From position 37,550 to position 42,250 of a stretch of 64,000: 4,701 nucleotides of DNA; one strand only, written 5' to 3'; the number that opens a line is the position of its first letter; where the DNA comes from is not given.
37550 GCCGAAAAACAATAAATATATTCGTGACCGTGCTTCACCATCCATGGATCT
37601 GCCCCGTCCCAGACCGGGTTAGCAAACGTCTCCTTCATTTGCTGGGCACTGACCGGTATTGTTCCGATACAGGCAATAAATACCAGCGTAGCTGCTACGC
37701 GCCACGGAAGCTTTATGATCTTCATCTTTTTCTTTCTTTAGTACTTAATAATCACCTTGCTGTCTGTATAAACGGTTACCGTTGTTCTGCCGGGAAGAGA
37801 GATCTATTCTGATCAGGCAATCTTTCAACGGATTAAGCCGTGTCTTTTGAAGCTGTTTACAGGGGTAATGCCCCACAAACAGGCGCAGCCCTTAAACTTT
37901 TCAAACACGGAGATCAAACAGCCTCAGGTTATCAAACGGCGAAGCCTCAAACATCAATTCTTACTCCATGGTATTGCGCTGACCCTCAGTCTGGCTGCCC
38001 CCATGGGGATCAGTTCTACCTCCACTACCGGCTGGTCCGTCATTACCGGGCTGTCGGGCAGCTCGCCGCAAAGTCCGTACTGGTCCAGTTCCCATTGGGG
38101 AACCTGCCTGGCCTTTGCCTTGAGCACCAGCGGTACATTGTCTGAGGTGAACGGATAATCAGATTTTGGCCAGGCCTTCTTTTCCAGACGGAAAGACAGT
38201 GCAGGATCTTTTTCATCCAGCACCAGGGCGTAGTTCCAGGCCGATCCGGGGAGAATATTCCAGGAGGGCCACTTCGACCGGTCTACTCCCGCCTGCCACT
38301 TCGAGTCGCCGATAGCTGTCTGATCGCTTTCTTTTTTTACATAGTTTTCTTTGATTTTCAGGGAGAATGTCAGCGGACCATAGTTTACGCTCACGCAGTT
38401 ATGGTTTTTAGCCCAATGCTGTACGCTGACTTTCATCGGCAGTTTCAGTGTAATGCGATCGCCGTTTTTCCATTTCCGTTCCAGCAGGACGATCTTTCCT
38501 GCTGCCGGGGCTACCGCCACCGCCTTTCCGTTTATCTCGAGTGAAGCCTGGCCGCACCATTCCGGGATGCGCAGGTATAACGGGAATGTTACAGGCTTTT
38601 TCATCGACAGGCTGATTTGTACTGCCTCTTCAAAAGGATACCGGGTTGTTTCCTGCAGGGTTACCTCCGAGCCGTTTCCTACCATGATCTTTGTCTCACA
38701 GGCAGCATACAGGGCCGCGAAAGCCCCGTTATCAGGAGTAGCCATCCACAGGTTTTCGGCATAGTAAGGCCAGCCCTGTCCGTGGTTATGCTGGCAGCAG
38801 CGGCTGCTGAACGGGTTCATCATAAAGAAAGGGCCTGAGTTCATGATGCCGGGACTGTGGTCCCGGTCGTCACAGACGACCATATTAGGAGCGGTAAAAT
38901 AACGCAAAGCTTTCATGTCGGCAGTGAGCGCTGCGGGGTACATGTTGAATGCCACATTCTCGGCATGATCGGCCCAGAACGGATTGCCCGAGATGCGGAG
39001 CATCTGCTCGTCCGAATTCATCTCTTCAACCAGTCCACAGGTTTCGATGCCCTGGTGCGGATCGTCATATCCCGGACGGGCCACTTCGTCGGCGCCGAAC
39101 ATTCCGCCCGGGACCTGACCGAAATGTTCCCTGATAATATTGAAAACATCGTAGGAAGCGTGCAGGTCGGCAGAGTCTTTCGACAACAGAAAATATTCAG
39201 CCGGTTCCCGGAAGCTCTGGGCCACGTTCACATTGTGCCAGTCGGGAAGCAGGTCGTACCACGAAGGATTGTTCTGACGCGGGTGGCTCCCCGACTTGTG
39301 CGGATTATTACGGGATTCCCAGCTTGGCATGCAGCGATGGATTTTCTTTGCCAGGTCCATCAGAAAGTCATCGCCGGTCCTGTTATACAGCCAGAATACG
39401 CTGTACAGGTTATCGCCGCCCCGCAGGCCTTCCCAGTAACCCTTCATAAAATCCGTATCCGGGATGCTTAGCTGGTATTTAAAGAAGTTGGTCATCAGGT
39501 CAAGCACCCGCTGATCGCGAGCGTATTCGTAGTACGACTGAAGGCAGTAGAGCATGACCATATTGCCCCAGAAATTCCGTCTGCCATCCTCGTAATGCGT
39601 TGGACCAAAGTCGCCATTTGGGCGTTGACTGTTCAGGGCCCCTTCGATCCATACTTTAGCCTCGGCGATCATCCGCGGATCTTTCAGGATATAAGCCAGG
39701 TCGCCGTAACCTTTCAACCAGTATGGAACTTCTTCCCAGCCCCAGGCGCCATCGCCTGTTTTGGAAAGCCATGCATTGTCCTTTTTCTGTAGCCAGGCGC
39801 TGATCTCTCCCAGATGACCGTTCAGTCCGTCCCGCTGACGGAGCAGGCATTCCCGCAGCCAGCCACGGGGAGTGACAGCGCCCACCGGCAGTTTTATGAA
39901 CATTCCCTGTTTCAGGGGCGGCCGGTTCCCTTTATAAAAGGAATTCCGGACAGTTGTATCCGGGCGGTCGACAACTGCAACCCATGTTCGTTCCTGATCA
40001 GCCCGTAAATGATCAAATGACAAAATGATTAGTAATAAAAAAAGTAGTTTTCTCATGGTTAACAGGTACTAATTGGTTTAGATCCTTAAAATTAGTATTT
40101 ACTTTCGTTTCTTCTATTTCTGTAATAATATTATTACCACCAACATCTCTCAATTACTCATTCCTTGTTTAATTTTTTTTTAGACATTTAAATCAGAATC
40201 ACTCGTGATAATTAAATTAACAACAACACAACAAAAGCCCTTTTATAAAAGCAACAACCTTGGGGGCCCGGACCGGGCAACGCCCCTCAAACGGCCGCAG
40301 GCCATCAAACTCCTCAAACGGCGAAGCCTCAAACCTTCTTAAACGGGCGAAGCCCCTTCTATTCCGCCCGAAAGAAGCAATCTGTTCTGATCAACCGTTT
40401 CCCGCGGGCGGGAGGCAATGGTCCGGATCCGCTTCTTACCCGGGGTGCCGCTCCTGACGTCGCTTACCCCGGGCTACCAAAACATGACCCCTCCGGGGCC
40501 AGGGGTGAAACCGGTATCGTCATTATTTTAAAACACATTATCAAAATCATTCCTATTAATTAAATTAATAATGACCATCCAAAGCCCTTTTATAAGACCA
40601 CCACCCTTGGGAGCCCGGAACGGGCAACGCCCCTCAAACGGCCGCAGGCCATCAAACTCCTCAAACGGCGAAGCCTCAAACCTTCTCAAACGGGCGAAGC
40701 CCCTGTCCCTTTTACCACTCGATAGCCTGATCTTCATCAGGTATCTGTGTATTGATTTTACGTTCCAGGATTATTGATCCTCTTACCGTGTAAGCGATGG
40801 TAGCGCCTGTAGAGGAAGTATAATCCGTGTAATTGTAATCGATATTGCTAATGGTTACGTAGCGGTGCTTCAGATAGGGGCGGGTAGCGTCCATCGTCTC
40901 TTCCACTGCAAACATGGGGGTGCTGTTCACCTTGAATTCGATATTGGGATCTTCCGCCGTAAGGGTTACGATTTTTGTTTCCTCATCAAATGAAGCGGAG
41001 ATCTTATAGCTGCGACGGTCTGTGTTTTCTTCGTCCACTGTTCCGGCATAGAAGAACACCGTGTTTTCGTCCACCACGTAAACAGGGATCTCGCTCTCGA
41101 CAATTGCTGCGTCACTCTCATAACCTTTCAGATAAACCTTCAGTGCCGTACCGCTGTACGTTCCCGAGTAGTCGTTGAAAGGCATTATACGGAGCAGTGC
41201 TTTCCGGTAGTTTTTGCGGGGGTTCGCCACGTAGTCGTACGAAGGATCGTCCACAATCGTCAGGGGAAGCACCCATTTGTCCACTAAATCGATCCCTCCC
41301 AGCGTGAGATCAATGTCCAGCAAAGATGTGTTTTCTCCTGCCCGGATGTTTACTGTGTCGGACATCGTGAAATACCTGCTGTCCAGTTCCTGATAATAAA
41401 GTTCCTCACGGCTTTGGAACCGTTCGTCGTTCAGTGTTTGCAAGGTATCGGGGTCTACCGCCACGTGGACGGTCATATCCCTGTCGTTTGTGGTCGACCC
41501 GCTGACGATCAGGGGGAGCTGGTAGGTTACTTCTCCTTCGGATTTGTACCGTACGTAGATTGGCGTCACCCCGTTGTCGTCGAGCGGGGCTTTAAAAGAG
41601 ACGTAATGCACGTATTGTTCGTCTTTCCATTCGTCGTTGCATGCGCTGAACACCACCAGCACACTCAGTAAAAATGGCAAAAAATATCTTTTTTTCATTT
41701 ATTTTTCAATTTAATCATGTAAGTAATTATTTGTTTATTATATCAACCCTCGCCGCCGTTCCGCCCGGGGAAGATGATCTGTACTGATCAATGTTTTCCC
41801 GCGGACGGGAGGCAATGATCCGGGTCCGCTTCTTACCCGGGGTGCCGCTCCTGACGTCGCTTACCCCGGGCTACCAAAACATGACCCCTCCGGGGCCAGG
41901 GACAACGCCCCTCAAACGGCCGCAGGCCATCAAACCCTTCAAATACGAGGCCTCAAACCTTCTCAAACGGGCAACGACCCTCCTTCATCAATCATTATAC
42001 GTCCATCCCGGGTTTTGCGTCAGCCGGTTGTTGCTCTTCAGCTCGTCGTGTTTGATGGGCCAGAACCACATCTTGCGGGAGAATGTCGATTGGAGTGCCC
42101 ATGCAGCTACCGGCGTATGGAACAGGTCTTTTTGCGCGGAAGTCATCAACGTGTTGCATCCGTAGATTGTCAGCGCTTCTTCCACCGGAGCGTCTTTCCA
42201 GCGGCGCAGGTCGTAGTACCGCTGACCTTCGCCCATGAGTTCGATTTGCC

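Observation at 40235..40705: GC-rich composite repeat family in the spacers between genes of one PUL operon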

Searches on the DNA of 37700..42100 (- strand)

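Call 19: search_rna_families(source=window, start=37700, end=42100, threshold=evalue, max_evalue=5)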
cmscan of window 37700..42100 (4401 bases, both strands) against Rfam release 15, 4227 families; matches with E-value up to 5: 2.
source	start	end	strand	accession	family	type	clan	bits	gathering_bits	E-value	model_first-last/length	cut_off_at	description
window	41291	41359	-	RF00292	snoTBR5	Gene; snRNA; snoRNA; CD-box;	-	15.9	44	4.1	1-94/94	no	Small nucleolar RNA TBR5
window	41812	41970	-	RF01946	KCNQ1OT1_1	Gene; lncRNA;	-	9.4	70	2.2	1-464/464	no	KCNQ1 overlapping transcript 1 conserved region 1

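Call 38: search_rna_families(sources=[L022, L023, L001, L004, L005, L007, L008, L006], threshold=gathering)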
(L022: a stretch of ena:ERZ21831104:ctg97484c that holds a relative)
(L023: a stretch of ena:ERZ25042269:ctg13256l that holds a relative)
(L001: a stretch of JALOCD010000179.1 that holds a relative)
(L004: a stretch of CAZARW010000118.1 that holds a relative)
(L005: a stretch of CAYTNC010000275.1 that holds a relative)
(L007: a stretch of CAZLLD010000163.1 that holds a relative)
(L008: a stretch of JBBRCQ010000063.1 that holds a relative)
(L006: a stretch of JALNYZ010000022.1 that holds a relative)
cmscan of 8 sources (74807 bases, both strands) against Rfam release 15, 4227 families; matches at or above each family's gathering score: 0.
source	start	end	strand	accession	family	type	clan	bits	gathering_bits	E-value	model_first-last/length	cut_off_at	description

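Call 90: search_dna_similar(query=window:41735-41990:-, collection=plasmids, mode=distant, max_evalue=0.001, max_rows=10)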
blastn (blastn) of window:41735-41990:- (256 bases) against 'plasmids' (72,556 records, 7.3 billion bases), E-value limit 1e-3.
No match.

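Call 91: search_dna_similar(query=window:41735-41990:-, collection=phages, mode=distant, max_evalue=0.001, max_rows=10)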
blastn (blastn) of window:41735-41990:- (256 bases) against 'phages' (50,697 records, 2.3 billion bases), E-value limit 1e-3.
No match.
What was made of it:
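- Tried and rejected: M1+M2 has no match in the plasmid or phage collections (calls 90, 91).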

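Call 94: build_rna_model(alignment_id=A5, structure=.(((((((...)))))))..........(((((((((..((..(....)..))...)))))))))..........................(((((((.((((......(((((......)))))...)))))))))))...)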
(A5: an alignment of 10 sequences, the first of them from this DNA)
Model R1 built from alignment A5 (10 sequences, 142 columns); structure: as given.
model positions 135; base pairs 35; branch points 2; effective number of sequences 1.25; information 0.591 bits per position. Calibrated on 0.2 Mb of random sequence (short: E-values are rough).
structure used (alignment columns):
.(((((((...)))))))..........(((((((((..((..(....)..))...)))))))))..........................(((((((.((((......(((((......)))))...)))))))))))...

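Call 95: search_with_rna_model(model_id=R1, sources=[window, L001, L002, L003, L004, L005, L006, L007, L008, L009, L010, L012, L013, L015, L016, L017, L018, L020, L022, L023, L024, L025, L026, L027, L028, L029, L030], max_evalue=1)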
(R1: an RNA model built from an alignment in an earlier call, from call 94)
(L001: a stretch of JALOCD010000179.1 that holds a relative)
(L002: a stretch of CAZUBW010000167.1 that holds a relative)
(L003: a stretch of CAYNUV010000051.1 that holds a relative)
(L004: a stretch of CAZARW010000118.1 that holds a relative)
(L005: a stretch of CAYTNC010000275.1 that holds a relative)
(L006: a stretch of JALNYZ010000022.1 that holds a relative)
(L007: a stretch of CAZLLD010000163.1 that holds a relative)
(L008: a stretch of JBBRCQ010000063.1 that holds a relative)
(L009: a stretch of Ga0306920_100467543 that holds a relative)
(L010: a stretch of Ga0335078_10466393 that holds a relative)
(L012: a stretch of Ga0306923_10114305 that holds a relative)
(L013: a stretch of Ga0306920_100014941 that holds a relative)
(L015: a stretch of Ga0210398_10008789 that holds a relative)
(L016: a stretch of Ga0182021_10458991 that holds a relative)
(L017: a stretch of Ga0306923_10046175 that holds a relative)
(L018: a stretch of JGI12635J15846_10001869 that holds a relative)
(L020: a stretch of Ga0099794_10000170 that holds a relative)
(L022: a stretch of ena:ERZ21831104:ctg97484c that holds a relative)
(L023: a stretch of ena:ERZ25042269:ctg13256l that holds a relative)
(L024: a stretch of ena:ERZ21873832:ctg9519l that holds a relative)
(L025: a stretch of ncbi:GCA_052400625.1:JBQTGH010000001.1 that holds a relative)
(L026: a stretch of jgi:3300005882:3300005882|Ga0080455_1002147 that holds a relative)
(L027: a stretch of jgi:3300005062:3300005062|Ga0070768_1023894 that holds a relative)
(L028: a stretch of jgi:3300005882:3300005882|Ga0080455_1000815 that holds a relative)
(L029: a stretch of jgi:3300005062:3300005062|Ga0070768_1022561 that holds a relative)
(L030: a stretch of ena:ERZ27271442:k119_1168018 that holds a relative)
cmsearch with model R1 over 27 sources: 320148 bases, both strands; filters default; matches with E-value up to 1: 28.
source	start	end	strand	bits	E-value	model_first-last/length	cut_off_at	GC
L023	8579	8713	+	157.5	2.8e-37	1-135/135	no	0.61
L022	13338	13475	+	149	3.7e-35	1-135/135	no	0.59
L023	9152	9285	+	148.9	4e-35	1-135/135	no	0.6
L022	8821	8955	+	148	6.5e-35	1-135/135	no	0.61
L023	9807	9942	+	145.4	2.9e-34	1-135/135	no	0.6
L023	13446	13579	+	143.3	9.8e-34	1-135/135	no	0.61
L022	9802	9935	+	142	2.1e-33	1-135/135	no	0.63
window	41758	41899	-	140.4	5.2e-33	1-135/135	no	0.63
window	40361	40502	-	126.2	1.9e-29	1-135/135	no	0.63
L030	9807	9941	+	123.8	7.6e-29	1-135/135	no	0.53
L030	11191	11331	+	105.6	2.8e-24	1-135/135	no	0.6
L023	14541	14669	+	80.8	4.9e-18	1-135/135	no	0.53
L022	14351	14479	+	79.8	8.6e-18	1-135/135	no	0.55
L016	1281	1414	+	57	4.6e-12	1-135/135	no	0.53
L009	1549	1659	+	45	4.8e-09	1-135/135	no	0.65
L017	3715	3825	+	45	4.8e-09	1-135/135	no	0.65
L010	405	507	+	39.3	1.3e-07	1-135/135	no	0.67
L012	210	321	+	34.4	2.1e-06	1-135/135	no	0.67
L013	6583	6694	+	34.4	2.1e-06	1-135/135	no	0.67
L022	20891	20987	-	29.8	3.1e-05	39-135/135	5'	0.58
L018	1463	1540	-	15.7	0.11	1-135/135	no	0.6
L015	4684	4715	+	15.5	0.12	30-63/135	no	0.66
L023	13529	13578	-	13.1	0.46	83-132/135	no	0.64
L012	392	526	+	12.2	0.78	1-135/135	no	0.64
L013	6765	6899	+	12.2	0.78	1-135/135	no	0.64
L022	18504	18581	+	11.8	0.98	1-135/135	no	0.51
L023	19725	19802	+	11.8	0.98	1-135/135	no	0.51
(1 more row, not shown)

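Call 96: search_with_rna_model(model_id=R1, sources=[L016, L009, L010, L012], max_evalue=0.001, show_alignments=4)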
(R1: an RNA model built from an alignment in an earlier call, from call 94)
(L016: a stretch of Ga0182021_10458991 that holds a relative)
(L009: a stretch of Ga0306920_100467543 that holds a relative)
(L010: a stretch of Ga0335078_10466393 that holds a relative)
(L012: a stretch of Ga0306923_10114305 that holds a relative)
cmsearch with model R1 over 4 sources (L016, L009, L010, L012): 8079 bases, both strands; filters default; matches with E-value up to 0.001: 4.
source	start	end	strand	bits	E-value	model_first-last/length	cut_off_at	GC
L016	1281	1414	+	57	1.1e-13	1-135/135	no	0.53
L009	1549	1659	+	45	1.2e-10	1-135/135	no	0.65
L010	405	507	+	39.3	3.2e-09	1-135/135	no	0.67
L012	210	321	+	34.4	5.4e-08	1-135/135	no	0.67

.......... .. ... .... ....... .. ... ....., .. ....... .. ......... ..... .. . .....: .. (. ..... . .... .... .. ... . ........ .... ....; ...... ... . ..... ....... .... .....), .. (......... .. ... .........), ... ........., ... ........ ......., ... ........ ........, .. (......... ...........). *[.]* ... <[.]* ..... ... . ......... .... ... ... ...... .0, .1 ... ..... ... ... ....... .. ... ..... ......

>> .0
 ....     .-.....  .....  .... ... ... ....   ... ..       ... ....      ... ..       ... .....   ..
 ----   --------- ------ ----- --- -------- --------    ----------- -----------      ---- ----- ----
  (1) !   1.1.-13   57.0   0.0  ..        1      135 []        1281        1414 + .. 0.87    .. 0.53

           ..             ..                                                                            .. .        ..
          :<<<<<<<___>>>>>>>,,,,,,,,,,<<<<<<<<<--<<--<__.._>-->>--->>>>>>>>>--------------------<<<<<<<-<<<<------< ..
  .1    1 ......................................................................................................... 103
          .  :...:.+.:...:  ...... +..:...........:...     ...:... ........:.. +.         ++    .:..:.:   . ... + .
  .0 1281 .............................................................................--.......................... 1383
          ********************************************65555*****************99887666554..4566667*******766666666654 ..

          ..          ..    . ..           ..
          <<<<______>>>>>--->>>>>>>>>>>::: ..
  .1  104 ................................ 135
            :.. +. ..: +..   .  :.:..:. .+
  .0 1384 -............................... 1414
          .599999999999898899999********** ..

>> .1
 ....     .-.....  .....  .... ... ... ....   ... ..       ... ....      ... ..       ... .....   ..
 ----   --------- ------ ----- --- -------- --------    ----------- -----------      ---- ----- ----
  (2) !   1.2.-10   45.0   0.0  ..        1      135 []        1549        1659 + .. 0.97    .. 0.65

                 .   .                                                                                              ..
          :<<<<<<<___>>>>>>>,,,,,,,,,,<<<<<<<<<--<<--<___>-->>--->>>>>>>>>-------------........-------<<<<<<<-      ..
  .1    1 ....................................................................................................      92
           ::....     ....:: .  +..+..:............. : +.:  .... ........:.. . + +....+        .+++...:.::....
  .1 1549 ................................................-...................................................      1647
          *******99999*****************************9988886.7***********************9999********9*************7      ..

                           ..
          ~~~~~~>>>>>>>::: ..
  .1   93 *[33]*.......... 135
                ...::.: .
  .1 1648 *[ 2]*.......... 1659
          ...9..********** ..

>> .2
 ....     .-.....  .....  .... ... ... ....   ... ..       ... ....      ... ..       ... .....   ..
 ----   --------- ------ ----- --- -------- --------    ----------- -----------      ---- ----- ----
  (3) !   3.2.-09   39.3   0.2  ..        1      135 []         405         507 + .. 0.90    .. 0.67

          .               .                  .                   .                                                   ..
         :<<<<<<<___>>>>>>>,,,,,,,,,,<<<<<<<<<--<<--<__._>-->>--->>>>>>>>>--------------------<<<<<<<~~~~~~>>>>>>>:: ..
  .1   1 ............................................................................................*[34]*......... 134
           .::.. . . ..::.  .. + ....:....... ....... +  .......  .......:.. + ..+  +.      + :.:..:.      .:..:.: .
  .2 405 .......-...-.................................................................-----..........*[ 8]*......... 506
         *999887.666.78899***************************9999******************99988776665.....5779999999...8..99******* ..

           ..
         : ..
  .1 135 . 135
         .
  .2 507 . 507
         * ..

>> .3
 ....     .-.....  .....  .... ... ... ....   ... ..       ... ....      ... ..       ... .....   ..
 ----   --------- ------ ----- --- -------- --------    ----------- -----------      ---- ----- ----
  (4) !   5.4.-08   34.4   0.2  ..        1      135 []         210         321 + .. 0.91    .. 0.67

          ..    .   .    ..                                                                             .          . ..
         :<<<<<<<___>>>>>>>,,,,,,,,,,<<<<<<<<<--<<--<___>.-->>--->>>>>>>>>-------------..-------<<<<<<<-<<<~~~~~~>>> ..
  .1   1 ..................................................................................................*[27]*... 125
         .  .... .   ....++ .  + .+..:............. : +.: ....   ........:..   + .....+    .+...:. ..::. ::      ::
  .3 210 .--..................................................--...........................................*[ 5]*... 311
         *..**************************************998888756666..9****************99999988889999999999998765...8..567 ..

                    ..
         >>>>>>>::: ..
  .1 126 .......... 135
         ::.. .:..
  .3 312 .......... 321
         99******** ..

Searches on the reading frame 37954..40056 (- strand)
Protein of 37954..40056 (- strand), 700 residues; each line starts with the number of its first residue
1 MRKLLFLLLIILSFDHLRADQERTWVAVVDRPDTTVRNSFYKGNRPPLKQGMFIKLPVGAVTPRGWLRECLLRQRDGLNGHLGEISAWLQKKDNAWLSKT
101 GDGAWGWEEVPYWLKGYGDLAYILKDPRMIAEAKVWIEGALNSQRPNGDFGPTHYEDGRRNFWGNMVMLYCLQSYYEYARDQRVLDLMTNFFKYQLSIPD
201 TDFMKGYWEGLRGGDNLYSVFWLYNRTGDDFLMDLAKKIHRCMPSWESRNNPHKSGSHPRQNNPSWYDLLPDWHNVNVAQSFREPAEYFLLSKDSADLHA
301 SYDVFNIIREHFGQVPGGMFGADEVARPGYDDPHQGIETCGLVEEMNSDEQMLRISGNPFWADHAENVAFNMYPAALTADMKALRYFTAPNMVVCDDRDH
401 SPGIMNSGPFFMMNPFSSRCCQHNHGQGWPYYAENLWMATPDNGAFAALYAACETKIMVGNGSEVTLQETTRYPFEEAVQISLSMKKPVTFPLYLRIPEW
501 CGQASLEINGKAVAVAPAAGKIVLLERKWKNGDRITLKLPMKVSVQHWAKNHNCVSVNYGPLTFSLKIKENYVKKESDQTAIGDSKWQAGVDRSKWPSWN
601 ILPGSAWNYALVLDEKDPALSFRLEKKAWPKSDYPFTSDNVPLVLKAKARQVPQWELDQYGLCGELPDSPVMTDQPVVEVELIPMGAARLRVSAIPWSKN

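Call 16: search_protein_families(library=pfam, proteins=[window:37954-40056:-])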
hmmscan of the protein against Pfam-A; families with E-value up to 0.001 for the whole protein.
window:37954-40056:- (700 aa): 2 families
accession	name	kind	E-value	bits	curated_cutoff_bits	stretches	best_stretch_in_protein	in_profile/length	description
PF07944.18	Beta-AFase-like_GH127_cat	-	3.8e-48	164.8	24.9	1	106-433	61-375/376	Beta-L-arabinofuranosidase, GH127 catalytic domain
PF20736.2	Glyco_hydro127M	-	4e-23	81.8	24.2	1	447-541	4-95/95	Beta-L-arabinofuranosidase, GH127 middle domain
